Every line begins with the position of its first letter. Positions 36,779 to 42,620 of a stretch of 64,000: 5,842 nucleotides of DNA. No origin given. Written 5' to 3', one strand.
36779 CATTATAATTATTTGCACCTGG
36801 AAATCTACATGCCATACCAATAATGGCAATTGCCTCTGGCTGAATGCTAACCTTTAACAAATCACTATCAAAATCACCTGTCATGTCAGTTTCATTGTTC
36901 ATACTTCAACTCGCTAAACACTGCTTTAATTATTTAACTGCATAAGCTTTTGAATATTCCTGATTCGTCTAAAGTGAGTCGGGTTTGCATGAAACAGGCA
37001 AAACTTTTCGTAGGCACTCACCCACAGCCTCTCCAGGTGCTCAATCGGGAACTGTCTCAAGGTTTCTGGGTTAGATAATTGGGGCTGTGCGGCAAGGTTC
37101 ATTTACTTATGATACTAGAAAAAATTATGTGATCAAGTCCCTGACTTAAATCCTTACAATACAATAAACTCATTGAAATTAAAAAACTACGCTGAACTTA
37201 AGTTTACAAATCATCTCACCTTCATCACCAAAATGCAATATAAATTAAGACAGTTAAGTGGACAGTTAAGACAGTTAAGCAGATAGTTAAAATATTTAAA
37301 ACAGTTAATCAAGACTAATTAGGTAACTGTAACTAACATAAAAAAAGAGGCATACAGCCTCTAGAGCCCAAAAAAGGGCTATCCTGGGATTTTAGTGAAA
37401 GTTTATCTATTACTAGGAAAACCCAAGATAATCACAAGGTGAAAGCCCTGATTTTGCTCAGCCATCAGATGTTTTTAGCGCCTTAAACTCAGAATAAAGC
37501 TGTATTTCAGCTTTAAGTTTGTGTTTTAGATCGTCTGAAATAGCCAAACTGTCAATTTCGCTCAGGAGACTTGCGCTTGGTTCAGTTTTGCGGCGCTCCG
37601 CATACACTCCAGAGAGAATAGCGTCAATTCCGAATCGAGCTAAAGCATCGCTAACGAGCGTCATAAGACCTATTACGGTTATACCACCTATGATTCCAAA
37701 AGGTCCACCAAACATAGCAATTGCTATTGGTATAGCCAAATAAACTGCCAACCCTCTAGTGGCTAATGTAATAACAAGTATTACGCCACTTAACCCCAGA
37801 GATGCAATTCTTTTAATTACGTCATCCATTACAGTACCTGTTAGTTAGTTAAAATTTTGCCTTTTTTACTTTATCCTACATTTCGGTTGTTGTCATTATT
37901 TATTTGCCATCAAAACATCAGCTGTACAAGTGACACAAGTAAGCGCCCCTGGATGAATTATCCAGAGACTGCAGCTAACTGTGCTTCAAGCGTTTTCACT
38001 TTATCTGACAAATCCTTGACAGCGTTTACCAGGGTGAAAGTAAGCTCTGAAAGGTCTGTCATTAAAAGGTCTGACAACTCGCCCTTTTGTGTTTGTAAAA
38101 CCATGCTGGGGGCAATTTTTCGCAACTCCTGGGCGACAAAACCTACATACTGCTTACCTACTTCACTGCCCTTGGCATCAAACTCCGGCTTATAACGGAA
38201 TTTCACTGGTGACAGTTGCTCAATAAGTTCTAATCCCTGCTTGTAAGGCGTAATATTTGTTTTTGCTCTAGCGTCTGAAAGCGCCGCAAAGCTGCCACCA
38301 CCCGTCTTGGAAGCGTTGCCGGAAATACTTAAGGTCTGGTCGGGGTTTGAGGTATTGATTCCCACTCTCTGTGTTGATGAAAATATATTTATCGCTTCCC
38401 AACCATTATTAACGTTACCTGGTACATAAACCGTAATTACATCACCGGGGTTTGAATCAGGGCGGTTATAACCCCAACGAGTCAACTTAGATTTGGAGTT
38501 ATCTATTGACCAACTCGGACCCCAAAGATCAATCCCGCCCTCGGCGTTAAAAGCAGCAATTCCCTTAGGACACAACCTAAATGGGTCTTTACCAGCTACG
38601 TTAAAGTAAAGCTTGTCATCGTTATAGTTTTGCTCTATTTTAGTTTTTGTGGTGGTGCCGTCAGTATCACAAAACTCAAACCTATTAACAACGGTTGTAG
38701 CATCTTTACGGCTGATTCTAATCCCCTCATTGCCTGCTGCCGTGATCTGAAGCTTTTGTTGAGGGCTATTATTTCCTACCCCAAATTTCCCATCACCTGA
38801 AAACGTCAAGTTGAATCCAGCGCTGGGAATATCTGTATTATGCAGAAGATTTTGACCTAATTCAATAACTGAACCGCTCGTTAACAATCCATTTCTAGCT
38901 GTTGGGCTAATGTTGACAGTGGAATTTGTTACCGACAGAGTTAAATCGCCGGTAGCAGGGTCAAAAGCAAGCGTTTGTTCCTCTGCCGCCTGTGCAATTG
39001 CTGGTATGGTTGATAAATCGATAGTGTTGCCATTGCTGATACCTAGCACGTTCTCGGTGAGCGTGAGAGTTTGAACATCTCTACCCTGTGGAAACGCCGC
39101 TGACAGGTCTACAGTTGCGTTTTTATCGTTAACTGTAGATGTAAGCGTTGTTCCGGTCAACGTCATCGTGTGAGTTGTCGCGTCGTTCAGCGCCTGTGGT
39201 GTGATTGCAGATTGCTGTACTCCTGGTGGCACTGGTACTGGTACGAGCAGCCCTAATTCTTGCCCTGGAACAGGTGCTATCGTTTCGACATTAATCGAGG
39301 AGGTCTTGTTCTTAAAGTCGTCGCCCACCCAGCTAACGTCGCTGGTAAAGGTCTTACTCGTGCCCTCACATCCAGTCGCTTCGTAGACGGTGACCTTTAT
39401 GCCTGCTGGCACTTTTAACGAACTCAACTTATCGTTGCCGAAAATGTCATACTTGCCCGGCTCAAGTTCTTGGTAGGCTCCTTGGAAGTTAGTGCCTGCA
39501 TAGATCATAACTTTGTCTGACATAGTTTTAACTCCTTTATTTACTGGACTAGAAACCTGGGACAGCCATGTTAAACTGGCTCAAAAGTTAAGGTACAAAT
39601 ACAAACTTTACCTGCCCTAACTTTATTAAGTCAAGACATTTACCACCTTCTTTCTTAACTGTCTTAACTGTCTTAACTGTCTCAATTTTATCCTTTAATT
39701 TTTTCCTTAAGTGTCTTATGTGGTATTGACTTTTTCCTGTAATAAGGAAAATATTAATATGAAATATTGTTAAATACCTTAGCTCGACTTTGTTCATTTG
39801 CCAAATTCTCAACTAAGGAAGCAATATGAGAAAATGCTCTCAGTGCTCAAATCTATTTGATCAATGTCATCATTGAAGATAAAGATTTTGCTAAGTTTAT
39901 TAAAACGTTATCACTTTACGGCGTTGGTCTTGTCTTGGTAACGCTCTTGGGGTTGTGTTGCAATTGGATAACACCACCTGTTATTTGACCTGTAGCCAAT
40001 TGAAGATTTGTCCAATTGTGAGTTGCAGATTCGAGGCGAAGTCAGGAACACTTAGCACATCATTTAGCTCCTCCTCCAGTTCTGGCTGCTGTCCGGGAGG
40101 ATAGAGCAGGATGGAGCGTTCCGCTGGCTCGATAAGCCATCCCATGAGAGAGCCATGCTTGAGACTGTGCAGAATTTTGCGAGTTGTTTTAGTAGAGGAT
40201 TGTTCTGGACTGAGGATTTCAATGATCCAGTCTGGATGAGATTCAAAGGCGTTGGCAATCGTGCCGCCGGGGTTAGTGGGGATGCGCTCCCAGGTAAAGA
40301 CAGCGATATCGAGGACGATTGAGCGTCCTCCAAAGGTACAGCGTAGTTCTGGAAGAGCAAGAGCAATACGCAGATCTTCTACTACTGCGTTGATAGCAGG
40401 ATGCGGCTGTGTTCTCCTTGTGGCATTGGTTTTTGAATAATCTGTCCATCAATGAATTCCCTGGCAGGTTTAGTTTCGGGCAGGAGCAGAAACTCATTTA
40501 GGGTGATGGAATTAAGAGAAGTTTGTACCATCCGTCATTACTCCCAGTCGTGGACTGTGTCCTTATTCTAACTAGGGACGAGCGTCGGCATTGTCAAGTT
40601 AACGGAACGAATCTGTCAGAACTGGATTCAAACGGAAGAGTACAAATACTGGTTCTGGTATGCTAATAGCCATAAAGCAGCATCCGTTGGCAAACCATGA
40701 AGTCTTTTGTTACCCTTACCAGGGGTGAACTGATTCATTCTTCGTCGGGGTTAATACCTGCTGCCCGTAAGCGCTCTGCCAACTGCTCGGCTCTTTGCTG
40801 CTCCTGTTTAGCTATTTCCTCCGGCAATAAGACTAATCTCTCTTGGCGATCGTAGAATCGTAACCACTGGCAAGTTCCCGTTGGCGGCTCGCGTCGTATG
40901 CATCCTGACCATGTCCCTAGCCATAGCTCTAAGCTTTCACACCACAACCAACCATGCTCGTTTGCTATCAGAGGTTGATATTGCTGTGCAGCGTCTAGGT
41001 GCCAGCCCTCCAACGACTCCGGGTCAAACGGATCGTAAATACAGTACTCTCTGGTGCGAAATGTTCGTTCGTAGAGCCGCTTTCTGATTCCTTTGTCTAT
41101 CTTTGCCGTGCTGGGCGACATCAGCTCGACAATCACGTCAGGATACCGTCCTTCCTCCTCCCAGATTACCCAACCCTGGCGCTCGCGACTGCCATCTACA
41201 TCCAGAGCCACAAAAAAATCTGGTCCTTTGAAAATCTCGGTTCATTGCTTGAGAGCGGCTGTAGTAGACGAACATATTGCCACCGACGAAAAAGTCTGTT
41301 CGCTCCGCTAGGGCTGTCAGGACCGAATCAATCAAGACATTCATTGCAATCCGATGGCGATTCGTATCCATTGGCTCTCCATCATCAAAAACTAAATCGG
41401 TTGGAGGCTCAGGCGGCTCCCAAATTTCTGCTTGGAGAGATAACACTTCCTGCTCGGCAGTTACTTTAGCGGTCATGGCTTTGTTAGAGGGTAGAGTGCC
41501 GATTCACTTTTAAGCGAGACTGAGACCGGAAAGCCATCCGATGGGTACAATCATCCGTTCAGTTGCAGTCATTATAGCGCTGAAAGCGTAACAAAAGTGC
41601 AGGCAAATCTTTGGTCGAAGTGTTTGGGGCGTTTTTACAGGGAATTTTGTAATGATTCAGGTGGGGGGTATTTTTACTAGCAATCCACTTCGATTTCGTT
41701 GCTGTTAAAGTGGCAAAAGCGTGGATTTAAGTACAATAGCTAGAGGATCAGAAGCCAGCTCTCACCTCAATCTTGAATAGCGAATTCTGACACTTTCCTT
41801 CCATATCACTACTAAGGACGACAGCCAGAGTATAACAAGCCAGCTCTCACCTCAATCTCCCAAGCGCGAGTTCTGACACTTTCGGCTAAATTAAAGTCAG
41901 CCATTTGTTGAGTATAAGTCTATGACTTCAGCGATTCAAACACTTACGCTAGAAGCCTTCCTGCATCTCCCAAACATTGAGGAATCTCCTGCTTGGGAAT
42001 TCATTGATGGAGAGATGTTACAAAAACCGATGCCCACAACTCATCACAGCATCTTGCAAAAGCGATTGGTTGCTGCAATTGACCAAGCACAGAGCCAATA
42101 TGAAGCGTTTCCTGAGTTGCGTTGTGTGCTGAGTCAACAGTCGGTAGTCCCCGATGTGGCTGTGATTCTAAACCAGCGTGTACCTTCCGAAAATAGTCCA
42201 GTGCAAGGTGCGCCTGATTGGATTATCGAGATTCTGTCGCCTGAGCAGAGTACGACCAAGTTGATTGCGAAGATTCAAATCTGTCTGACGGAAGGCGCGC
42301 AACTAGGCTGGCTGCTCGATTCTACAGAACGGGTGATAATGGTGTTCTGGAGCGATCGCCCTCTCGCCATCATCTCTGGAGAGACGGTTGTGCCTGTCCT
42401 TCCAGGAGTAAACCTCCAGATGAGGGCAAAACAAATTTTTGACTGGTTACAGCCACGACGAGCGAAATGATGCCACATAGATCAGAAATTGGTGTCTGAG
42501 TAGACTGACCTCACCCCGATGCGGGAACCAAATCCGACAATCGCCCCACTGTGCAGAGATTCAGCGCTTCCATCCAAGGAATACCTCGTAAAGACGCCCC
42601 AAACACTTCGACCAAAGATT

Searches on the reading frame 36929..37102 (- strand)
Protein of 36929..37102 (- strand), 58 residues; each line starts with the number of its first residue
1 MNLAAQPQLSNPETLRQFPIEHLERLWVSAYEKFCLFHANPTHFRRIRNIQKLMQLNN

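Call 66: search_protein_families(library=pfam, proteins=[window:36929-37102:-], max_evalue=0.01)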
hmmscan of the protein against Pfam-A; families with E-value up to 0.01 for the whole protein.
window:36929-37102:- (58 aa): 0 families

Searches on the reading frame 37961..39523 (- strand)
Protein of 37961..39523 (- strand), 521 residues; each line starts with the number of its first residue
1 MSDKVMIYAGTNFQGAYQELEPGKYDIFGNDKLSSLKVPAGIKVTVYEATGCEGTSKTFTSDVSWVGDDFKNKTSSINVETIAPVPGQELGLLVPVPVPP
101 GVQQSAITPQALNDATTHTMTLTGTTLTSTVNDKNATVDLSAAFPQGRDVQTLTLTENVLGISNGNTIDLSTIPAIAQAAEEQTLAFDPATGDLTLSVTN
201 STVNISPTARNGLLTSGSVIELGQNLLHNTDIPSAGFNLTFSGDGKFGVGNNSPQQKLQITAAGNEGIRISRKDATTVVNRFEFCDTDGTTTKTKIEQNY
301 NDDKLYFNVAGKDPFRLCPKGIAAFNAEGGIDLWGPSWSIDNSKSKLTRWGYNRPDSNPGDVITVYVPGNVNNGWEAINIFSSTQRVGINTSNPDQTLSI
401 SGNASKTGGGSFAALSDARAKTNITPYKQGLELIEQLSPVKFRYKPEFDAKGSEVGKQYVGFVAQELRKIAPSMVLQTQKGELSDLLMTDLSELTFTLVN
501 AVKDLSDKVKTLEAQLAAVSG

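Call 5: search_protein_families(library=pfam, proteins=[window:37961-39523:-], max_evalue=0.001)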
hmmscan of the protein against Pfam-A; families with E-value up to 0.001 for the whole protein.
window:37961-39523:- (521 aa): 2 families
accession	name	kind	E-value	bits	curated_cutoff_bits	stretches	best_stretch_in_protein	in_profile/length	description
PF13884.11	Peptidase_S74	-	3.6e-14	53.2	22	1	416-476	1-58/58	Chaperone of endosialidase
PF00030.24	Crystall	-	7.4e-05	23.2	25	0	43-80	1-39/82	Beta/Gamma crystallin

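Call 61: search_protein_families(library=ncbifam, proteins=[window:37961-39523:-], max_evalue=0.00001)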
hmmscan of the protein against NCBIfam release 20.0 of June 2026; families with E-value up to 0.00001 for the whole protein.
window:37961-39523:- (521 aa): 0 families

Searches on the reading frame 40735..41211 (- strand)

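Call 5: search_protein_families(library=pfam, proteins=[window:40735-41211:-], max_evalue=0.001)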
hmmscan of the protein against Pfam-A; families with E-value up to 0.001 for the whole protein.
window:40735-41211:- (158 aa): 1 family
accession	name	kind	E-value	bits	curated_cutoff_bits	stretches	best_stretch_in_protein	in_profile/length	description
PF05685.18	Uma2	-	2.1e-11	44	27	1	9-92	84-160/172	Putative restriction endonuclease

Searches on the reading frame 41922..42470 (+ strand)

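Call 5: search_protein_families(library=pfam, proteins=[window:41922-42470:+], max_evalue=0.001)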
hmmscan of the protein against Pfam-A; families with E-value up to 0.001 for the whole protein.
window:41922-42470:+ (182 aa): 1 family
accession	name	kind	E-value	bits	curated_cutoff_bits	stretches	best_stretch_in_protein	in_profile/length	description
PF05685.18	Uma2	-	1e-26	93.9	27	1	10-167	1-171/172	Putative restriction endonuclease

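Call 61: search_protein_families(library=ncbifam, proteins=[window:41922-42470:+], max_evalue=0.00001)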
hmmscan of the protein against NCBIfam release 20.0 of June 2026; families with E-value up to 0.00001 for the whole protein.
window:41922-42470:+ (182 aa): 0 families
